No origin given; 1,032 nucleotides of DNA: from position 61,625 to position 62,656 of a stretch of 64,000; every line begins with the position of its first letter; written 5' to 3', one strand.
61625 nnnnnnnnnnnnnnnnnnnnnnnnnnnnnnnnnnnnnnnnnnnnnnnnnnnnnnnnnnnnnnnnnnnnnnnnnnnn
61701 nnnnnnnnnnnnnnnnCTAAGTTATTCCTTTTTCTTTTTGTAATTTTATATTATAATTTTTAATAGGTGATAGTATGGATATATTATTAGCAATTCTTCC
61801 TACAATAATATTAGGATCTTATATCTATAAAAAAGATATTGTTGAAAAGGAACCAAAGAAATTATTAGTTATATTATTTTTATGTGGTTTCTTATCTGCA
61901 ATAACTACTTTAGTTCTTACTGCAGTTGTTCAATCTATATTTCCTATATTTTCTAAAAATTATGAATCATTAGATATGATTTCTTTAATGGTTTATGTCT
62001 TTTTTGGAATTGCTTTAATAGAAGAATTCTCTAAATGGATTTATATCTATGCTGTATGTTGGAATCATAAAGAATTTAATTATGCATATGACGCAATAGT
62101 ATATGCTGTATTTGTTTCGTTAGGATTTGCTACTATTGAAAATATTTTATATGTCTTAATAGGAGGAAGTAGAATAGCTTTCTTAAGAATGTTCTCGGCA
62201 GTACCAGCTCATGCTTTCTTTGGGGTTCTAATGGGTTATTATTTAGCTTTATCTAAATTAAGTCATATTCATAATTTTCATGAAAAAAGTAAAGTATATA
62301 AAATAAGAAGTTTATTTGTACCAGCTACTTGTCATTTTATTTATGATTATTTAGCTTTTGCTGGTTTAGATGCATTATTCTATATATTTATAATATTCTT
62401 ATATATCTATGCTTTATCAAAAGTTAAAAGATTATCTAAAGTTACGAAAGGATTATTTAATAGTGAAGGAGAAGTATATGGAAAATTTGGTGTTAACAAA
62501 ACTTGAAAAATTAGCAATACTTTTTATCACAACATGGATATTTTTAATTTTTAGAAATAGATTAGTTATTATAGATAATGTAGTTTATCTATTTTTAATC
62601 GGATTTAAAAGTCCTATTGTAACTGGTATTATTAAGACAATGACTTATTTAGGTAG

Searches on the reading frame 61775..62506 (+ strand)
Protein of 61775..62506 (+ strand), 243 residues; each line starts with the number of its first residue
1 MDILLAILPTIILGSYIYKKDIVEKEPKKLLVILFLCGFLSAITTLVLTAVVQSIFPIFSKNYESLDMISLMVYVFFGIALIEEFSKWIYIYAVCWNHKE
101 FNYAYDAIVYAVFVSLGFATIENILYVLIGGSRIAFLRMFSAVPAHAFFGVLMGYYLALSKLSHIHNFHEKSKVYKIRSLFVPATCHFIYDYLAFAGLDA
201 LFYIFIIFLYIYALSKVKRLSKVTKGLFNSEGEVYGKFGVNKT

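Call 6: search_protein_families(library=ncbifam, proteins=[window:61775-62506:+], max_evalue=0.1)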
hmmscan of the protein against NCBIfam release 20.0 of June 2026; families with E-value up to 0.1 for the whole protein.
window:61775-62506:+ (243 aa): 1 family
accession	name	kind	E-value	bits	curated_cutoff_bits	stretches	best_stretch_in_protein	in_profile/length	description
NF033739.1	intramemb_PrsW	equivalog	3.9e-42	144.3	225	1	4-219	5-209/210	glutamic-type intramembrane protease PrsW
